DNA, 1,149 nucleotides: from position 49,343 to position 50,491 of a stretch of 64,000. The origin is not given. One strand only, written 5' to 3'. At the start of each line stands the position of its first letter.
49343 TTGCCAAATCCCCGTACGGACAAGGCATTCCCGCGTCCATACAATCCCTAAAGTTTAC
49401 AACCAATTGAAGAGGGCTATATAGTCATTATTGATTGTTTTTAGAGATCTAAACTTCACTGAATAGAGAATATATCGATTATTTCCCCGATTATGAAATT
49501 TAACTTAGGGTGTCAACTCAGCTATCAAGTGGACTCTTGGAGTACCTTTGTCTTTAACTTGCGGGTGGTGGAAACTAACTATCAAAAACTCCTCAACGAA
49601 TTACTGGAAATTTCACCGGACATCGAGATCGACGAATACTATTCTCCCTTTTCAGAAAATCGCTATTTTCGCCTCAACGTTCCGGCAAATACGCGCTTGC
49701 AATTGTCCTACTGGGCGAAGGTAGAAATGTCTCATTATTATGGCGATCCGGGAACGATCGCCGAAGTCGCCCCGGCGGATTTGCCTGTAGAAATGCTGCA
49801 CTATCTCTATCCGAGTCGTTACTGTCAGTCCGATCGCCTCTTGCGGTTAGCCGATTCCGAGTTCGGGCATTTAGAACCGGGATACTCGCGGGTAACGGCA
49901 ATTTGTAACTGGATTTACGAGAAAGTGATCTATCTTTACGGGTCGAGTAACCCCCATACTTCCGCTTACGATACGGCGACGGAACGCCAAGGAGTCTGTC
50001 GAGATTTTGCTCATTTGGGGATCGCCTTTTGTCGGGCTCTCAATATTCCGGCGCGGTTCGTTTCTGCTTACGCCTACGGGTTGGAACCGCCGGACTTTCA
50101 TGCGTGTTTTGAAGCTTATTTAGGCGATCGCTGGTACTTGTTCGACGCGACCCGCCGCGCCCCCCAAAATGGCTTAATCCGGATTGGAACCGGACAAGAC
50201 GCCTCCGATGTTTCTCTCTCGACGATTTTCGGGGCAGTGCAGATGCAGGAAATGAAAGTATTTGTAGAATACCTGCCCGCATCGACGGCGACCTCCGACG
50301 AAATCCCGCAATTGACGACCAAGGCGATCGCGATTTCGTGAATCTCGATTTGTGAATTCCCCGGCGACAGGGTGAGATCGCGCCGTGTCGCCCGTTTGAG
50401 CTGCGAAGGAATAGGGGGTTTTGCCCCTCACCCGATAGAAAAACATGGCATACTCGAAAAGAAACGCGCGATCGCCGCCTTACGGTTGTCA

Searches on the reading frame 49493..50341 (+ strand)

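Call 9: search_protein_families(library=pfam, proteins=[window:49493-50341:+])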
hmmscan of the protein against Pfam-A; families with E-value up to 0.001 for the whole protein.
window:49493-50341:+ (282 aa): 2 families
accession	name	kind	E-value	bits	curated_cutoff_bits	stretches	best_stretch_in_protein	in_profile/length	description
PF01841.26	Transglut_core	-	9e-22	77.9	23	1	127-219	11-108/108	Transglutaminase-like superfamily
PF21295.2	Bact_transglu_N_2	-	8.8e-19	68.1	27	1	1-82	1-82/101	Bacterial transglutaminase, N-terminal domain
